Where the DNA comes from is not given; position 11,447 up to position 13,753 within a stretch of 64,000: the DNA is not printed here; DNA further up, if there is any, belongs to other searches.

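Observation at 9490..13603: Tandem paralogous membrane proteins fusing an M28-peptidase-like domain to an array of about 7 DxDxDG calcium-binding repeats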

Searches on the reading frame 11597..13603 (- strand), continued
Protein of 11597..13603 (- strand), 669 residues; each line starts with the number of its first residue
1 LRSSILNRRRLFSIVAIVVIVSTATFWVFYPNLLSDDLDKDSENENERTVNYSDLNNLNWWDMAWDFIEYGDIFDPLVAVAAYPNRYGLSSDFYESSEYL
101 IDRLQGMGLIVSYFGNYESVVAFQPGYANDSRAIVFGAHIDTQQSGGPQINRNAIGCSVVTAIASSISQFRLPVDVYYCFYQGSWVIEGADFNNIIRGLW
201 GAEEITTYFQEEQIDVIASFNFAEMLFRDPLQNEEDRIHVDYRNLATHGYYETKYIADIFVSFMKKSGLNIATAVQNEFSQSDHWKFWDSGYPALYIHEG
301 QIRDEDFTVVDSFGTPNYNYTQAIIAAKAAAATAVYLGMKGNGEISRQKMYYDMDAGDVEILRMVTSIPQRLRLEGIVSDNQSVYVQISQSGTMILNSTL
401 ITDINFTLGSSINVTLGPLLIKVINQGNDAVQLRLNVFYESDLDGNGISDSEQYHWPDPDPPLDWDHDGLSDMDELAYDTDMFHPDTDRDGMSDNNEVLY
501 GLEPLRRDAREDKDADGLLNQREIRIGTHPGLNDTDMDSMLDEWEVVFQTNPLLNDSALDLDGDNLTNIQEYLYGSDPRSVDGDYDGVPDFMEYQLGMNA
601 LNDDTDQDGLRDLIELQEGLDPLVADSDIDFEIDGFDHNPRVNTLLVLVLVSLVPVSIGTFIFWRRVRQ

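Call 16: find_encoding_contigs(protein=P0034, flank=10000, max_places=2)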
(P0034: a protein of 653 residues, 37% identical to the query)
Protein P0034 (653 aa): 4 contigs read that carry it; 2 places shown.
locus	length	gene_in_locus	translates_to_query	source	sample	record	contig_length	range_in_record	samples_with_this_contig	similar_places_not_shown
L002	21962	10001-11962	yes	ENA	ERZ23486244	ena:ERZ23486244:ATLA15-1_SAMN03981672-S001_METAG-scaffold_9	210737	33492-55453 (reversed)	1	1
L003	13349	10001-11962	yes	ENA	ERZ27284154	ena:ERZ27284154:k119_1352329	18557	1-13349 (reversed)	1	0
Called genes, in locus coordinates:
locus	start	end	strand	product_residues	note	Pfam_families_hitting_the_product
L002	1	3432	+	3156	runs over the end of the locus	-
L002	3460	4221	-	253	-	PF08423:Rad51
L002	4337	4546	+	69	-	-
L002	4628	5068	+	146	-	PF01597:GCV_H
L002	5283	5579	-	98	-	PF25952:DUF7990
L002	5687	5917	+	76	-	-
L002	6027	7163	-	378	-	PF13401:AAA_22 (weak)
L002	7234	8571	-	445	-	PF01565:FAD_binding_4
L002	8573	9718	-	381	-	PF12797:Fer4_2 (faint), PF00037:Fer4 (faint), PF13183:Fer4_8, PF13237:Fer4_10 (weak), PF13484:Fer4_16 (weak), PF13534:Fer4_17, PF02754:CCG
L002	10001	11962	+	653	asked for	PF18884:TSP3_bac (faint)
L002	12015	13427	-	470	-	PF00390:malic, PF03949:Malic_M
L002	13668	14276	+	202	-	PF00881:Nitroreductase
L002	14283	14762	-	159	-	PF00578:AhpC-TSA, PF08534:Redoxin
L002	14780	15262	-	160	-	PF00578:AhpC-TSA, PF08534:Redoxin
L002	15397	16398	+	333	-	-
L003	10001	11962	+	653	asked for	PF18884:TSP3_bac (faint)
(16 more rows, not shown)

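Call 17: find_encoding_contigs(protein=P0029, flank=10000, max_places=2)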
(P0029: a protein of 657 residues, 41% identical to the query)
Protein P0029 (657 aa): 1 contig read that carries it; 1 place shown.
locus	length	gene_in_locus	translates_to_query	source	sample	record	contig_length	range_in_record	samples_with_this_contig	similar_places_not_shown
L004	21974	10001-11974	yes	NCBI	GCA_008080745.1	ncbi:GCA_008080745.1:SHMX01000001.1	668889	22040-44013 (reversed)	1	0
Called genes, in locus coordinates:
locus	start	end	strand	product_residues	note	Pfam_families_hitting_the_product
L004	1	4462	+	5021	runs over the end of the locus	PF10102:DUF2341 (faint), PF13385:Laminin_G_3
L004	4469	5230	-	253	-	PF08423:Rad51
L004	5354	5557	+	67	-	-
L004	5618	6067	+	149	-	PF01597:GCV_H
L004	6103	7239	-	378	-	PF13401:AAA_22 (weak)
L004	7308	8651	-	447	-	PF01565:FAD_binding_4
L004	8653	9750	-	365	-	PF00037:Fer4 (faint), PF12838:Fer4_7 (weak), PF13183:Fer4_8, PF13237:Fer4_10, PF13484:Fer4_16 (weak), PF13534:Fer4_17, PF02754:CCG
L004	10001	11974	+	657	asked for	PF04389:Peptidase_M28, PF18884:TSP3_bac (faint)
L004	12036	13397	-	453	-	PF00390:malic, PF03949:Malic_M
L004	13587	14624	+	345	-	PF00528:BPD_transp_1 (weak)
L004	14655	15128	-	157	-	PF00578:AhpC-TSA, PF08534:Redoxin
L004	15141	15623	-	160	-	PF00578:AhpC-TSA, PF08534:Redoxin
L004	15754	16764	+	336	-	-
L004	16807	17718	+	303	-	-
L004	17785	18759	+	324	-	-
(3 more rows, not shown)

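Call 20: search_protein_families(library=pfam, alignment_id=A2, max_evalue=0.01)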
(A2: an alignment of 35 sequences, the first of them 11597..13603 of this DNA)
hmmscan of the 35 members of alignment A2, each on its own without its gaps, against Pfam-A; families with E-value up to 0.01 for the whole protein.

A. member 1, window:11597-13603:- (669 aa): 2 families
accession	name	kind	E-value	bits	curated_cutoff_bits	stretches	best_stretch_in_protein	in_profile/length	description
PF04389.22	Peptidase_M28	-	8.9e-07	29.3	21.3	1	120-303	2-159/193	Peptidase family M28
PF18884.5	TSP3_bac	-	0.0013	18.9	25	0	604-624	1-21/22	Bacterial TSP3 repeat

B. families by the number of members that match (of 35 scanned): 3 families
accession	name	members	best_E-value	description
PF18884.5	TSP3_bac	32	2.9e-23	Bacterial TSP3 repeat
PF04389.22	Peptidase_M28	31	2.8e-14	Peptidase family M28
PF03495.19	Binary_toxB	2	0.0016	Clostridial binary toxin B/anthrax toxin PA Ca-binding domain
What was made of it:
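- On Peptidase family M28 (Pfam PF04389 / MEROPS M28): The model matches 31 of 35 family members (call 20).
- On Bacterial TSP3 repeat (Pfam PF18884): The model matches 32 of 35 family members, best E 2.9e-23 (call 20).
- On Dockerin type I (Pfam PF00404): None in 35 members (call 20).
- Closest known: Bacterial TSP3-repeat surface proteins: Myxococcus MtsD. Same: TSP3_bac matches 32 of 35 family members (call 20).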

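Call 21: predict_structure(alignment_id=A2)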
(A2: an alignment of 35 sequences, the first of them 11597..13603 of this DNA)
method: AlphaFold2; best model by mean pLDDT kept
length: 669 residues; sequences in the alignment: 35
mean_pLDDT: 88.2   pTM: 0.76
mean pLDDT of the five models: 88.2, 87.4, 86.6, 86.3, 85.8
residues with pLDDT >= 90: 448; 70-90: 166; 50-70: 36; < 50: 19
segments of 3 or more residues with pLDDT < 50: 1-3, 34-46, 636-638
pLDDT, mean of each block of 10 residues (from residue 1): 57 83 76 45 50 88 94 95 91 96 97 95 92 96 84 95 96 96 80 72 96 96 95 95 93 95 94 93 94 96 86 90 97 95 92 92 94 91 88 91 90 93 92 94 92 90 91 92 92 93 91 92 93 93 93 93 91 91 90 90 87 87 74 53 68 85 79
secondary structure, 60 per line:
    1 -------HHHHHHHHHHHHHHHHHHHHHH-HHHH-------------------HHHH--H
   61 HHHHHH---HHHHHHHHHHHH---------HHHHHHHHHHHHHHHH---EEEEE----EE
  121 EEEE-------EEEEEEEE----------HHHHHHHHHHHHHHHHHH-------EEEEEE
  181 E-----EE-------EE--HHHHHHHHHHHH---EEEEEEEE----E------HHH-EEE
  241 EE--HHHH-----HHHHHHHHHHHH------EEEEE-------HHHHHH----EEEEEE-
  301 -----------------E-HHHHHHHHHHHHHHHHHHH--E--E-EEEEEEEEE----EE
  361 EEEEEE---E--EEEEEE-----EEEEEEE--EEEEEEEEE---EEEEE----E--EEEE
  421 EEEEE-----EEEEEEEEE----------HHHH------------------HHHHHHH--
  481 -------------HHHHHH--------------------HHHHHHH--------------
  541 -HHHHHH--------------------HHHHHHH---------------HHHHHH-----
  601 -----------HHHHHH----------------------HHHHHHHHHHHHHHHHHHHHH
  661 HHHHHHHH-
elements in order: H8-29 H31-34 H54-57 H60-66 H70-81 H91-106 E110-114 E119-124 E132-139 H150-167 E175-181 H200-211 E215-222 E238-242 H245-248 H254-265 E272-276 H284-289 E294-299 H320-338 E346-354 E359-366 E373-378 E384-390 E393-401 E405-409 E417-425 E431-439 H450-453 H472-478 H494-499 H520-526 H542-547 H568-574 H590-595 H612-617 H640-668
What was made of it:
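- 13502..13582 (-): geneB N-terminal hydrophobic anchor. AF2 helices 8-29 and 31-34 (call 21).
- Checked: The AF2 model of geneB has mean pLDDT 88.2 and pTM 0.76 (call 21).
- AF2 model with pLDDT 88 and pTM 0.76 (call 21).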

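Call 23: fold_search(model_id=the predicted structure, library=pdb)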
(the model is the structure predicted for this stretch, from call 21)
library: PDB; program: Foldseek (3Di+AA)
matches with E <= 10: 1842; with E <= 0.001: 308
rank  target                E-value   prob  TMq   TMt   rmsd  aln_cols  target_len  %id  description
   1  1amp                  8.6e-18  1.00  0.35  0.76   5.5       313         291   17  CRYSTAL STRUCTURE OF AEROMONAS PROTEOLYTICA AMINOPEPTIDASE: A PROTOTYPICAL MEMBER OF THE CO-CATALYTIC ZINC ENZYME FAMILY (released 1994-08-31)
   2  3b35                  1.5e-17  1.00  0.35  0.76   5.4       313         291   16  Crystal structure of the M180A mutant of the aminopeptidase from Vibrio proteolyticus (released 2007-11-27)
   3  2anp                  1.9e-17  1.00  0.35  0.77   3.2       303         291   16  Functional Glutamate 151 to Histidine mutant of the aminopeptidase from Aeromonas Proteolytica. (released 2005-10-04)
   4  6esl_A                4.6e-17  1.00  0.34  0.61   6.3       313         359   18  Crystal structure of the Legionella pneumoppila LapA (released 2018-04-04)
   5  6esl_B                9.5e-17  1.00  0.34  0.61   8.7       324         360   18  Crystal structure of the Legionella pneumoppila LapA (released 2018-04-04)
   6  3b3v                  1.1e-16  1.00  0.35  0.76   5.4       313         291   16  Crystal structure of the S228A mutant of the aminopeptidase from Vibrio proteolyticus (released 2007-11-27)
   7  6ica_B                1.1e-16  1.00  0.34  0.59  16.0       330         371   18  The crystal structure of Legionella pneumophila LapA aminopeptidase (released 2019-11-06)
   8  3b3t                  1.2e-16  1.00  0.35  0.76   3.4       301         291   17  Crystal structure of the D118N mutant of the aminopeptidase from Vibrio proteolyticus (released 2007-11-27)
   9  6ica_A                1.4e-16  1.00  0.35  0.61   5.5       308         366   18  The crystal structure of Legionella pneumophila LapA aminopeptidase (released 2019-11-06)
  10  6zeq_A                3.1e-16  1.00  0.34  0.70   6.8       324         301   16  Aspergillus oryzae Leucine Aminopeptidase A mature enzyme (released 2021-06-16)
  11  5gne_A                3.3e-16  1.00  0.34  0.60   6.8       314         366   19  Crystal structure of LapB from Legionella pneumophila (released 2017-08-30)
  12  6ica_C                6.4e-16  1.00  0.34  0.58   6.2       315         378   18  The crystal structure of Legionella pneumophila LapA aminopeptidase (released 2019-11-06)
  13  1qq9                  1.5e-15  1.00  0.30  0.66   6.0       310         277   17  STREPTOMYCES GRISEUS AMINOPEPTIDASE COMPLEXED WITH METHIONINE (released 2000-05-03)
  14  6zep_A                2.6e-15  1.00  0.34  0.63   3.9       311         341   17  Flavourzyme Leucine Aminopeptidase A proenzyme (released 2021-06-16)
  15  1cp7                  3.1e-15  1.00  0.31  0.73   4.6       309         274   18  AMINOPEPTIDASE FROM STREPTOMYCES GRISEUS (released 2000-05-03)
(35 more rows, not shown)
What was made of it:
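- On Peptidase family M28 (Pfam PF04389 / MEROPS M28): Foldseek top hit 1amp, E 8.6e-18, TM(target) 0.76 (call 23), using a model with pLDDT 88 (call 21).
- Closest known: Secreted M28. Same: Same alpha/beta fold (Foldseek E 8.6e-18, TM 0.76; call 23).
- Checked: Foldseek's top hit is Aeromonas aminopeptidase 1amp (E 8.6e-18, TM 0.76; call 23).
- Foldseek top hit 1amp, E 8.6e-18 (call 23).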

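Call 36: find_encoding_contigs(protein=P0003, flank=7000, max_places=3)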
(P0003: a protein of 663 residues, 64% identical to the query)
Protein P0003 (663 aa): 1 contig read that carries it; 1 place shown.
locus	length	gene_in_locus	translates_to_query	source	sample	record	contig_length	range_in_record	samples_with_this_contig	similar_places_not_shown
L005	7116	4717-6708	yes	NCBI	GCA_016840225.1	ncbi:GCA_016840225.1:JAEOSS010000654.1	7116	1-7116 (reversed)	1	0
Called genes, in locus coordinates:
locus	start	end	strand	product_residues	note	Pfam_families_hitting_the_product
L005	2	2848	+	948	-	?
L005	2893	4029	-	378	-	PF13401:AAA_22 (weak)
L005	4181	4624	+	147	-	-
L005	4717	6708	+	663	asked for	-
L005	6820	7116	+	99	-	?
